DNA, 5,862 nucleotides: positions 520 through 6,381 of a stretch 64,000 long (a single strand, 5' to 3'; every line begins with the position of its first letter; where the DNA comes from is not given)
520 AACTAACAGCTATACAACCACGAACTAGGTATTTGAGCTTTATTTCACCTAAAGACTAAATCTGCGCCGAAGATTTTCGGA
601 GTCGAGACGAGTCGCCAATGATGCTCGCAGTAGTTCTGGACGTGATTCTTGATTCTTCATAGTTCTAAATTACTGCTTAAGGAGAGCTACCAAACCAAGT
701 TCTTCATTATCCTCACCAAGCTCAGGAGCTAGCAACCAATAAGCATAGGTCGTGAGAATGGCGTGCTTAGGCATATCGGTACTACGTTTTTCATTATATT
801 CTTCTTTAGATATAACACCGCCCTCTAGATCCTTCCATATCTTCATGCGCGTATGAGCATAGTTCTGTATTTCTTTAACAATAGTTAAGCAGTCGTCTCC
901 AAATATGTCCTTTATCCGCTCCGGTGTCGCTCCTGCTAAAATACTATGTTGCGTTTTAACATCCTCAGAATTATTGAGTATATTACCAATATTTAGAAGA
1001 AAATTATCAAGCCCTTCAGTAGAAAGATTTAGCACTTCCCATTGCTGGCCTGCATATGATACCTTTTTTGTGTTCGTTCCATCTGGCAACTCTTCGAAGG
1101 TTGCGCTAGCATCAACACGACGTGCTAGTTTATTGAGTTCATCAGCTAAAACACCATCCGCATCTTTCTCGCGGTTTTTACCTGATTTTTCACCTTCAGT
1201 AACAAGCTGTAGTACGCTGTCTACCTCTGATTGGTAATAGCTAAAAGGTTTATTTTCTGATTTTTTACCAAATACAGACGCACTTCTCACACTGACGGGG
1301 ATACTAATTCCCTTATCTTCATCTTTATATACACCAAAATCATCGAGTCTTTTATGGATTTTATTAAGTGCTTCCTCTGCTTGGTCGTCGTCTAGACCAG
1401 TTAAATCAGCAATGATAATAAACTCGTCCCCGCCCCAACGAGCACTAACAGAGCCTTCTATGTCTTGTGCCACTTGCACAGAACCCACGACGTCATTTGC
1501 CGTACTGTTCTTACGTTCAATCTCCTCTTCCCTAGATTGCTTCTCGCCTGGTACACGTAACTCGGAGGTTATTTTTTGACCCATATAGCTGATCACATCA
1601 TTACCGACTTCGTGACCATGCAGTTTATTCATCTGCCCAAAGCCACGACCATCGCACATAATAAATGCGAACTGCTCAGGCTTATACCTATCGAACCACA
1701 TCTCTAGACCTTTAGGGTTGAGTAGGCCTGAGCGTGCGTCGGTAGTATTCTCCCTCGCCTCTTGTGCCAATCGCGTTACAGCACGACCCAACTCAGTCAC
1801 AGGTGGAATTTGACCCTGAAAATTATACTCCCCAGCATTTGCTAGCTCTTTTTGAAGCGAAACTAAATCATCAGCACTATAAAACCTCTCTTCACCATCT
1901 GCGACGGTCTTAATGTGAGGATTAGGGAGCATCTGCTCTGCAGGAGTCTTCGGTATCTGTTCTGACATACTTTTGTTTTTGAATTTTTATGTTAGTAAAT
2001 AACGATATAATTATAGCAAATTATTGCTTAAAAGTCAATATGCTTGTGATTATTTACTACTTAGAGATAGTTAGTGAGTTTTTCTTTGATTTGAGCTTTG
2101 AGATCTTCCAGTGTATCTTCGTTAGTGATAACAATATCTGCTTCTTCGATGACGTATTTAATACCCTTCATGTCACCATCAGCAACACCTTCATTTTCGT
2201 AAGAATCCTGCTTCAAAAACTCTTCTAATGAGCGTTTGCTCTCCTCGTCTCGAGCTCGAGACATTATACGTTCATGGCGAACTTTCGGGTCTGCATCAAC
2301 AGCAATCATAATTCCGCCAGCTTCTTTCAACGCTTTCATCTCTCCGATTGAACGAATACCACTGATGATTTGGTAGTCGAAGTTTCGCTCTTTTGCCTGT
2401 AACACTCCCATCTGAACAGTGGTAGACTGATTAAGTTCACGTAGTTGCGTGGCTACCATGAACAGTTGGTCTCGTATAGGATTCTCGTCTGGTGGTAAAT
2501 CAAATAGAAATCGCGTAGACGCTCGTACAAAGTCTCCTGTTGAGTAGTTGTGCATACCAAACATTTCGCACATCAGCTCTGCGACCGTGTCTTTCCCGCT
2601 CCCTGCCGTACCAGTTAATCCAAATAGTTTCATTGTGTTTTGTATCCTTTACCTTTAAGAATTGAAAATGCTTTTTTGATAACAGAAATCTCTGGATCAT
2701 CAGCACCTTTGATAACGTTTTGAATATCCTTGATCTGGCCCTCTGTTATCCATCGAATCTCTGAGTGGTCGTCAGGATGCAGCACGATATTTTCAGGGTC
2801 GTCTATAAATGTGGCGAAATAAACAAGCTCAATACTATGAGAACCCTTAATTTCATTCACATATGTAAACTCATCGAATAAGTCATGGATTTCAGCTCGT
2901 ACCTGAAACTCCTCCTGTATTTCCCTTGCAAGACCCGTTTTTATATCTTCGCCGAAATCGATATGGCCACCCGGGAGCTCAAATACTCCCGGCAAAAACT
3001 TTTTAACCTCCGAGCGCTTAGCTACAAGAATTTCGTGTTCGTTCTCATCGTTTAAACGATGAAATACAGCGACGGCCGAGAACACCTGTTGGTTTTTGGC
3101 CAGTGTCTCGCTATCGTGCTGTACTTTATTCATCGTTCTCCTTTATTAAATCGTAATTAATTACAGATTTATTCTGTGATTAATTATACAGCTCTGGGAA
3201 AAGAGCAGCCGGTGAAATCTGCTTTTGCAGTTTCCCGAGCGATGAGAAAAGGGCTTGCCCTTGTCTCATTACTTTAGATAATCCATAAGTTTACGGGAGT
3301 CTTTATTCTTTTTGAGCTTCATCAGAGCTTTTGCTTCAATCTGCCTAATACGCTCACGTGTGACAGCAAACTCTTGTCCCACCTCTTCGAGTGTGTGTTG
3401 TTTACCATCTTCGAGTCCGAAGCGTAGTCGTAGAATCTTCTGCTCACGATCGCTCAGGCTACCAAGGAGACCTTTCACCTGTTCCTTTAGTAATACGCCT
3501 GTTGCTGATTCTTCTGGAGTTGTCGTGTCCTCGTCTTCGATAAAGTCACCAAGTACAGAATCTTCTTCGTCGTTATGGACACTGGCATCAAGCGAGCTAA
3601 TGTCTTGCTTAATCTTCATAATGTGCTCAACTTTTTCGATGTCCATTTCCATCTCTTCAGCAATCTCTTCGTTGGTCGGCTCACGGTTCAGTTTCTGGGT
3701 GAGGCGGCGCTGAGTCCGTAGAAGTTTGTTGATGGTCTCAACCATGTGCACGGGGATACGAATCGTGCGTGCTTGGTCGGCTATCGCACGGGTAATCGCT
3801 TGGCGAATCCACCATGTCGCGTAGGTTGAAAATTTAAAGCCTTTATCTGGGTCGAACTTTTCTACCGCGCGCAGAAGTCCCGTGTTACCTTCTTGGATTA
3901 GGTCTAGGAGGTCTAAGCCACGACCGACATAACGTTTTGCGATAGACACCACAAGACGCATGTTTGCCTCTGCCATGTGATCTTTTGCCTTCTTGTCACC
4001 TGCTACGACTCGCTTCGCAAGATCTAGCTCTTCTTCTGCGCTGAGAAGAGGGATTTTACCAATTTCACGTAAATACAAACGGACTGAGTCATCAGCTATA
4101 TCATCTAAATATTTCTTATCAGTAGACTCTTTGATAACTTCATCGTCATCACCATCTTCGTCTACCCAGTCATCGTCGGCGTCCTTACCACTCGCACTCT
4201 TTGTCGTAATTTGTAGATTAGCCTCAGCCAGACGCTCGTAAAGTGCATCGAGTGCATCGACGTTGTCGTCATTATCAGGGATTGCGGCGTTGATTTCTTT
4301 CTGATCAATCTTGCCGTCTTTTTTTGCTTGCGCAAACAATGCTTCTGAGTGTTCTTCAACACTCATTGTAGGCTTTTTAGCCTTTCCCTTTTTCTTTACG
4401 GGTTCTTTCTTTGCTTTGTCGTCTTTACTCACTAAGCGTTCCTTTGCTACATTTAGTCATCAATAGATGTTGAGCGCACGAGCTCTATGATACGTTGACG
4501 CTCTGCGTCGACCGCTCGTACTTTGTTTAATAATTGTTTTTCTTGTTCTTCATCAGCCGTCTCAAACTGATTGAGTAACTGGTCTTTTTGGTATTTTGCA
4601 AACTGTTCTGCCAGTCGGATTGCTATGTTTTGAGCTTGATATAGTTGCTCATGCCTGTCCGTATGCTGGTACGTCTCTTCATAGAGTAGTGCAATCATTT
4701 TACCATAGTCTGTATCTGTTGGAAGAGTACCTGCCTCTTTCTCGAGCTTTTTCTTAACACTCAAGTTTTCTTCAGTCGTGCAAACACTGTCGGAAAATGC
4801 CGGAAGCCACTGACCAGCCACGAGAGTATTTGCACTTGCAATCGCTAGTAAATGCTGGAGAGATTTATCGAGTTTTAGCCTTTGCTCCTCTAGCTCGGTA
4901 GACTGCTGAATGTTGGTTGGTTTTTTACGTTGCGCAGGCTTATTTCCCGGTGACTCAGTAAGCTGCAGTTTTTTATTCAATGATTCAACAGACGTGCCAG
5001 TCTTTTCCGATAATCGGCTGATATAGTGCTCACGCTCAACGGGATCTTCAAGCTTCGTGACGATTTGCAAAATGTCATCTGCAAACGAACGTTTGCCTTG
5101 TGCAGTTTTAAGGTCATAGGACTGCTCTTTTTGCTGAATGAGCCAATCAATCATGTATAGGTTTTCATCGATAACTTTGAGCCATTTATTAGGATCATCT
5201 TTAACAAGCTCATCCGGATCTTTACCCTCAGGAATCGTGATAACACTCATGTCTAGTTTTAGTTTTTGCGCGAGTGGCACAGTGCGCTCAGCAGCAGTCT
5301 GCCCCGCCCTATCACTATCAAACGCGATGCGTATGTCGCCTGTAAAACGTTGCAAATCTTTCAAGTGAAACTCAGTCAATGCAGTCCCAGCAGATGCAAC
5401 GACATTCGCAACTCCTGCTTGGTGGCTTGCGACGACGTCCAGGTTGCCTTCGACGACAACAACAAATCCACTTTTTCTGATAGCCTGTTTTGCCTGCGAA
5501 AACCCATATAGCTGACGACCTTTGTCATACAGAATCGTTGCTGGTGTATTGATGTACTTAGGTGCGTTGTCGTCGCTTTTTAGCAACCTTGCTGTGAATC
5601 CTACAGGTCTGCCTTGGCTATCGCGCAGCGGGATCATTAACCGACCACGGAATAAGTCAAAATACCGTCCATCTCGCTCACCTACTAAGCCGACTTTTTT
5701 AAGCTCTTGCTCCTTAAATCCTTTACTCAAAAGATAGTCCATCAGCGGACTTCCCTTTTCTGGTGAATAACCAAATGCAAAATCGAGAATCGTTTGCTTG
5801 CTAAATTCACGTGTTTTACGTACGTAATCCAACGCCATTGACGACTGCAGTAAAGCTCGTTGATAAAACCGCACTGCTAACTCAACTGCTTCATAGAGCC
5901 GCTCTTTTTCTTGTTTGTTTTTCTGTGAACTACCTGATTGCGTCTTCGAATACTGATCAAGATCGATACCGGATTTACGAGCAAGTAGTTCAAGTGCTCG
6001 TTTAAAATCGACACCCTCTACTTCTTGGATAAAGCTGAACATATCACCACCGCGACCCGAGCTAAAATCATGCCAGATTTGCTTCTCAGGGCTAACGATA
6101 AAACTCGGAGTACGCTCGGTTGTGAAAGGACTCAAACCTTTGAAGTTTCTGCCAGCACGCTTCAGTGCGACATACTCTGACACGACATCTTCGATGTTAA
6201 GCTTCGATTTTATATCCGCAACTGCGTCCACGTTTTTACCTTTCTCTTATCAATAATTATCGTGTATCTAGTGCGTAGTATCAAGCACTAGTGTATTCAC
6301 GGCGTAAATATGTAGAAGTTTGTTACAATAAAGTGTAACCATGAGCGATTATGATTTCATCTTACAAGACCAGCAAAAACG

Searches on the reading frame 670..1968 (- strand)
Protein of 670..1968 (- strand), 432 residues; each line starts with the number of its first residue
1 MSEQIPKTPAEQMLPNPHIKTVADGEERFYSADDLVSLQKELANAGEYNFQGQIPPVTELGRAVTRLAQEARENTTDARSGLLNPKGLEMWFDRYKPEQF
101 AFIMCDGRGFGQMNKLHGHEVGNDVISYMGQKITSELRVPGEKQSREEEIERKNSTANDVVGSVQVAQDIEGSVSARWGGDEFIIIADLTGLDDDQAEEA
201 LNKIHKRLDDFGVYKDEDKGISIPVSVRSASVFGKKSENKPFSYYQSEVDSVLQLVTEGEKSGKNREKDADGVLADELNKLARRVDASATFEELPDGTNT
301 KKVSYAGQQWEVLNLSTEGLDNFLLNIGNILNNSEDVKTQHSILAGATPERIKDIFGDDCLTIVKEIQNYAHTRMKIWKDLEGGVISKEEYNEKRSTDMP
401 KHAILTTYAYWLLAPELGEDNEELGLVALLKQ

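Call 53: search_protein_families(library=pfam, proteins=[window:670-1968:-], max_evalue=0.0001)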
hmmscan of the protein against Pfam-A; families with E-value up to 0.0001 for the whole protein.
window:670-1968:- (432 aa): 1 family
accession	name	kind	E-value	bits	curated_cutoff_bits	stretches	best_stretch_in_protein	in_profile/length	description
PF00990.26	GGDEF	-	7.2e-12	45.8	23.8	1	96-138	29-71/161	Diguanylate cyclase, GGDEF domain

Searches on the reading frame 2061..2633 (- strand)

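Call 84: search_protein_families(library=pfam, proteins=[window:2061-2633:-], max_evalue=0.001)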
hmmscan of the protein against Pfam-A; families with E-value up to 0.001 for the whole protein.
window:2061-2633:- (190 aa): 4 families
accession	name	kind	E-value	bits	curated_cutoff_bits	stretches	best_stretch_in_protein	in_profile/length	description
PF21448.3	DNMK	-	2.2e-08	34.4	27.1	0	2-34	1-33/232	Deoxynucleotide monophosphate kinase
PF13207.12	AAA_17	-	2.8e-07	31.3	27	1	7-136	1-132/136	AAA domain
PF13238.12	AAA_18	-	7.4e-07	30.1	29.4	1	6-134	3-119/128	AAA domain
PF00406.28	ADK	-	0.0002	21.9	26.8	1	6-40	1-35/151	Adenylate kinase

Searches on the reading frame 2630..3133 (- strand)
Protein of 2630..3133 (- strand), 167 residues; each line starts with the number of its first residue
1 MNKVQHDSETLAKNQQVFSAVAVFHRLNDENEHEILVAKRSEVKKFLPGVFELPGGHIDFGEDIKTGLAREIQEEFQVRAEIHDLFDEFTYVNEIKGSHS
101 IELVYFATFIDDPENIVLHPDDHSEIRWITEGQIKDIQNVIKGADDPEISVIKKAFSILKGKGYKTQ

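Call 84: search_protein_families(library=pfam, proteins=[window:2630-3133:-], max_evalue=0.001)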
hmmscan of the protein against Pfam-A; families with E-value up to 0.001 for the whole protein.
window:2630-3133:- (167 aa): 1 family
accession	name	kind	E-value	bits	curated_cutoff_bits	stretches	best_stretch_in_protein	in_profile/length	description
PF00293.34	NUDIX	-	1.2e-17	64.7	21.1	1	20-134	5-118/134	NUDIX domain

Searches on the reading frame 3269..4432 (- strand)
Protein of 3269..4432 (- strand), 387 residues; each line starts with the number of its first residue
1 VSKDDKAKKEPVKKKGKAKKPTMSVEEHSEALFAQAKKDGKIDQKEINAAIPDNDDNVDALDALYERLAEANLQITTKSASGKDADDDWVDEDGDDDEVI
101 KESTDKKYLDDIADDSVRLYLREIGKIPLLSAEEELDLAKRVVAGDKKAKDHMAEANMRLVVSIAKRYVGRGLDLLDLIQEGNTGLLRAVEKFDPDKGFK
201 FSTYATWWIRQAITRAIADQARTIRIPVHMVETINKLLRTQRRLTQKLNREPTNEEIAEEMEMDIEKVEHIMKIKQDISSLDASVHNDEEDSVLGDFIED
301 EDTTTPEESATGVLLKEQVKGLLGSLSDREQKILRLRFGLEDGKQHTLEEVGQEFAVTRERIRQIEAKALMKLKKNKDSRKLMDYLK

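Call 53: search_protein_families(library=pfam, proteins=[window:3269-4432:-], max_evalue=0.0001)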
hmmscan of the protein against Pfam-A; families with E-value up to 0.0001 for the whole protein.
window:3269-4432:- (387 aa): 5 families
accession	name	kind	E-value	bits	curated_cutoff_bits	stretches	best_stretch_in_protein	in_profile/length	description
PF04542.20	Sigma70_r2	-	3.1e-25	88.2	24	1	154-223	2-71/71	Sigma-70 region 2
PF04539.22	Sigma70_r3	-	5.8e-24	84.4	25.3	1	232-309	1-77/78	Sigma-70 region 3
PF04545.22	Sigma70_r4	-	7.3e-18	64.3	24.1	1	322-375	1-50/50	Sigma-70, region 4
PF00140.25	Sigma70_r1_2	-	6.2e-17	61.7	22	1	115-147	1-33/34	Sigma-70 factor, region 1.2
PF03979.19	Sigma70_r1_1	-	6.9e-06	26.4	22.5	1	30-97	8-76/81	Sigma-70 factor, region 1.1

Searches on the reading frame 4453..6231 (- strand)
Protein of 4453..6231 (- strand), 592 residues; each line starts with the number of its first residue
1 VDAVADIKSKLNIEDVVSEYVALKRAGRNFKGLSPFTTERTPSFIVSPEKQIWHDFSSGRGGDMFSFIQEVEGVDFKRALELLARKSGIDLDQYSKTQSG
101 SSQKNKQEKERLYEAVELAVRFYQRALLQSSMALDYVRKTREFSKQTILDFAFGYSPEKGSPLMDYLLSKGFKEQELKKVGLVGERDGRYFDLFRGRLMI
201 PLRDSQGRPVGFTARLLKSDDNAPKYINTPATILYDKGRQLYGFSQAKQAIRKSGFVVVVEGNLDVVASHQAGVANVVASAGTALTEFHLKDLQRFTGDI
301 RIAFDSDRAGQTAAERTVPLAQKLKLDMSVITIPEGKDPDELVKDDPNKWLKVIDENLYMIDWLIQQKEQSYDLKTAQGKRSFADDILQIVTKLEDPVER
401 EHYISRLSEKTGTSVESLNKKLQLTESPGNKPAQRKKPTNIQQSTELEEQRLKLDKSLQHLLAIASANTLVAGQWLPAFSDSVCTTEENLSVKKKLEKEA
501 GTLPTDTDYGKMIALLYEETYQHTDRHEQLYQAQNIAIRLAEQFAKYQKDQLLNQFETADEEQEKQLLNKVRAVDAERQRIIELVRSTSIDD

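Call 53: search_protein_families(library=pfam, proteins=[window:4453-6231:-], max_evalue=0.0001)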
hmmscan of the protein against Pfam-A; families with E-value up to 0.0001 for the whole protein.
window:4453-6231:- (592 aa): 7 families
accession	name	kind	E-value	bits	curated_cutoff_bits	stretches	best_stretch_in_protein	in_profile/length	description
PF08275.17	DNAG_N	-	8.5e-33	113.6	26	1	122-248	1-128/128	DNA primase catalytic core, N-terminal domain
PF01807.25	Zn_ribbon_DnaG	-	8.5e-28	96.5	24.9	1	3-93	5-95/98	CHC2 zinc finger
PF13155.12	Toprim_2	-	6.5e-20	71.7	22.1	1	258-342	1-87/88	Toprim-like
PF10410.14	DnaB_bind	-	3.5e-15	56.4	20.6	1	361-416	1-56/56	DnaB-helicase binding domain of primase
PF13662.12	Toprim_4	-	7.8e-15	55.3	25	1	257-331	3-84/85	Toprim domain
PF01751.28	Toprim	-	1.7e-09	38.1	23.1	1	257-323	2-86/96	Toprim domain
PF13362.12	Toprim_3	-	3.5e-05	24.6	27.2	1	257-343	2-89/95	Toprim domain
